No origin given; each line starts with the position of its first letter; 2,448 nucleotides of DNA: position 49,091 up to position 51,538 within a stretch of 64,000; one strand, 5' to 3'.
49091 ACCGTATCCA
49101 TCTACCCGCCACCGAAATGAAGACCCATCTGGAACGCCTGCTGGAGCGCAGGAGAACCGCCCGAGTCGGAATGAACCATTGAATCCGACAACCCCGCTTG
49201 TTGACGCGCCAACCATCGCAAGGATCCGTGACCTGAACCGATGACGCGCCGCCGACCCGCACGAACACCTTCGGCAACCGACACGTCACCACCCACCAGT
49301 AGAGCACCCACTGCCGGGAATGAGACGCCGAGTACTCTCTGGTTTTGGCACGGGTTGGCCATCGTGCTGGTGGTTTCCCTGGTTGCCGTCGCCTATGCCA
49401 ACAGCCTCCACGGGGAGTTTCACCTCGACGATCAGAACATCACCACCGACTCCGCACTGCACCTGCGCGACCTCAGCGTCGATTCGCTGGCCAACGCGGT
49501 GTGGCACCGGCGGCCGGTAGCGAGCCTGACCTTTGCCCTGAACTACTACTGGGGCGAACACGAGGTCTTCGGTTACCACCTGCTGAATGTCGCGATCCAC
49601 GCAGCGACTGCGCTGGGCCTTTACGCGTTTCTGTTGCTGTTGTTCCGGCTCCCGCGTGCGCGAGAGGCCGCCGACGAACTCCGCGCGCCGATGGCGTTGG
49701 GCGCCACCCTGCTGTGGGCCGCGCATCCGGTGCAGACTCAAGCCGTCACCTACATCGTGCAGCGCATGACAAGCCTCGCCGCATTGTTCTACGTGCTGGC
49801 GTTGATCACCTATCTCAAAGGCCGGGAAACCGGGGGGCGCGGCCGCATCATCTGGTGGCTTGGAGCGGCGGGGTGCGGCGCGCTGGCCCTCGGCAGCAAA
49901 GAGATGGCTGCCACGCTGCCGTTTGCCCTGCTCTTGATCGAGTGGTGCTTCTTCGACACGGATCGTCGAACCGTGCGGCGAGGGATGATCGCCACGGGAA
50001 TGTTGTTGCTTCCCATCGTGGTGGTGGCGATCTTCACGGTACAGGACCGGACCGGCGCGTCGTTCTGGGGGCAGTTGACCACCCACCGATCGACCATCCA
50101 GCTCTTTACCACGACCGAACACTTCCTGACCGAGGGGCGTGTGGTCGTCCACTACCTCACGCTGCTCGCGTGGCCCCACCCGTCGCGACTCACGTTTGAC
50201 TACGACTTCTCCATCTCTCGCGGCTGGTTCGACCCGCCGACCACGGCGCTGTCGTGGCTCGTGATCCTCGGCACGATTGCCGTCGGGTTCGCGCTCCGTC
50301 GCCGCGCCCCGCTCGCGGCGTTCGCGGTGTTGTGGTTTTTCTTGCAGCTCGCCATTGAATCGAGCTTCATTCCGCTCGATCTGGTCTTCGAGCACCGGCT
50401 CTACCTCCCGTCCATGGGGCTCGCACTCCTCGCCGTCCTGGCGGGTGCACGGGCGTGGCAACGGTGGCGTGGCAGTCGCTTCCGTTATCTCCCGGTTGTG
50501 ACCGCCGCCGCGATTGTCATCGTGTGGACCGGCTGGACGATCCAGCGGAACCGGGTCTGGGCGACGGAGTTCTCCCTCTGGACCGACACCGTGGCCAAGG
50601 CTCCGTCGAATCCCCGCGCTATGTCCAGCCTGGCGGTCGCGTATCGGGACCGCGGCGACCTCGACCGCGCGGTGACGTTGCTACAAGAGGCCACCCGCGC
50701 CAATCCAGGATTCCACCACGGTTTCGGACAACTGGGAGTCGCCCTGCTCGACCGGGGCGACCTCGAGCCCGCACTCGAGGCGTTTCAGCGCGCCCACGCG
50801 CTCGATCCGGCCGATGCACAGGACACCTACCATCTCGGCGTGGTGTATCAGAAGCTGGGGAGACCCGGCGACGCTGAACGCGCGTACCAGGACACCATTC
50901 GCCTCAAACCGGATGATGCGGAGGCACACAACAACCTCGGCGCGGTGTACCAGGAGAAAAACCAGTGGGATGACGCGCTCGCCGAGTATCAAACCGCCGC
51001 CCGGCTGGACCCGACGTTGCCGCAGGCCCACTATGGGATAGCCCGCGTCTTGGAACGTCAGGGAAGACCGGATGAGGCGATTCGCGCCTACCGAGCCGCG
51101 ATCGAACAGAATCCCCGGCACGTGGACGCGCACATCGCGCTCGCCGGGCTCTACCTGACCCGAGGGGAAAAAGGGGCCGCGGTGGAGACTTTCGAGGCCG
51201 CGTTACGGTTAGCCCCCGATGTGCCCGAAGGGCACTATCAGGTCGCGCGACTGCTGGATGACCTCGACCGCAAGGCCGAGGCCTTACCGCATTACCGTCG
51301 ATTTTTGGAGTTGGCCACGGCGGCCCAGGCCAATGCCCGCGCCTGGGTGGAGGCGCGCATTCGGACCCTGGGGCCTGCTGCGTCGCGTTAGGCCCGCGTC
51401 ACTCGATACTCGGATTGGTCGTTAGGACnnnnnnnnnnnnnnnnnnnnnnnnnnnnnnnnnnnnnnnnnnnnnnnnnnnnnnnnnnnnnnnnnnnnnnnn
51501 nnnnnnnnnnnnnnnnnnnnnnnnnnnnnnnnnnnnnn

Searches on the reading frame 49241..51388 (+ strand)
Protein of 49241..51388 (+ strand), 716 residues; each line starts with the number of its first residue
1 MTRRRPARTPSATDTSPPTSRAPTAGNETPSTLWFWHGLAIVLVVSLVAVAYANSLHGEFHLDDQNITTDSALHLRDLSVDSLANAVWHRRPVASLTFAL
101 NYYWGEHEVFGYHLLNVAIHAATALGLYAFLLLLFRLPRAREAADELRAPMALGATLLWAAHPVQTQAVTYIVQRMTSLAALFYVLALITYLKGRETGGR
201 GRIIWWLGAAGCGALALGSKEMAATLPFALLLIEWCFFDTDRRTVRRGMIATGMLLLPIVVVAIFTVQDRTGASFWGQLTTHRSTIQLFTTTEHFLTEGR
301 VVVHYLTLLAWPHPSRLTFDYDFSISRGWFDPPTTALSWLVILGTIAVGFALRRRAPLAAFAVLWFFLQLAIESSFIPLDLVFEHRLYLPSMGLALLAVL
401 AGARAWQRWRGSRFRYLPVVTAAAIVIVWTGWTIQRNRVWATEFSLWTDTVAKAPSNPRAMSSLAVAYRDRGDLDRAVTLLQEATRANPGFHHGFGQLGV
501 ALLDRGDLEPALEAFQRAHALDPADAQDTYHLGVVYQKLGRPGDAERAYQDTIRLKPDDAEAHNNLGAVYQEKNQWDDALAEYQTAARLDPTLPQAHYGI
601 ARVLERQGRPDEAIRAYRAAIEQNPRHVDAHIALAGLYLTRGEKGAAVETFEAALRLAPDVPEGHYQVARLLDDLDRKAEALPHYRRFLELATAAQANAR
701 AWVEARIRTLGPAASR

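Call 42: search_protein_families(library=pfam, proteins=[window:49241-51388:+], max_evalue=0.001)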
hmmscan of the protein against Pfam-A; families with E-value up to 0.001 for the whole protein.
window:49241-51388:+ (716 aa): 25 families
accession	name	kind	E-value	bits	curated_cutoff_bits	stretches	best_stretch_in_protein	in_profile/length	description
PF07719.23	TPR_2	-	1.1e-42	141.1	27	3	594-627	1-34/34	Tetratricopeptide repeat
PF00515.34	TPR_1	-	3.3e-41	137.9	27.8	4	595-627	2-34/34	Tetratricopeptide repeat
PF13414.12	TPR_11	-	8e-38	128.3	26.8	4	572-608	6-42/42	TPR repeat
PF13431.12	TPR_17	-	7.6e-33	110.5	24.4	2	548-580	1-33/34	Tetratricopeptide repeat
PF13432.12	TPR_16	-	2.4e-29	101.8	32.7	4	598-662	1-65/65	Tetratricopeptide repeat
PF13181.12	TPR_8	-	3.4e-29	98.9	25.7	1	595-627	2-34/34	Tetratricopeptide repeat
PF14559.12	TPR_19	-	3.2e-25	88.7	25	4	606-669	3-66/68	Tetratricopeptide repeat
PF13176.12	TPR_7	-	2.1e-24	83.9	27.9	0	596-627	1-34/36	Tetratricopeptide repeat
PF13424.12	TPR_12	-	5.8e-23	81.3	30.1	3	559-622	2-73/77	Tetratricopeptide repeat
PF13428.12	TPR_14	-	1e-22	78.7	23.5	2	594-635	1-42/44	Tetratricopeptide repeat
PF13174.12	TPR_6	-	3.5e-15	55.9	26.3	0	595-626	1-32/33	Tetratricopeptide repeat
PF13371.12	TPR_9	-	1.7e-14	54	35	2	502-563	5-66/73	Tetratricopeptide repeat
PF12895.13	ANAPC3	-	3.9e-14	53.1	27.2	1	545-618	12-80/82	Anaphase-promoting complex, cyclosome, subunit 3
PF13374.12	TPR_10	-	8.6e-14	51.5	27.5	1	460-484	4-28/42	Tetratricopeptide repeat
PF23914.1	TPR_CcmH_CycH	-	2.8e-13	50.5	42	2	554-659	44-152/158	Cytochrome c-type biogenesis protein H TPR domain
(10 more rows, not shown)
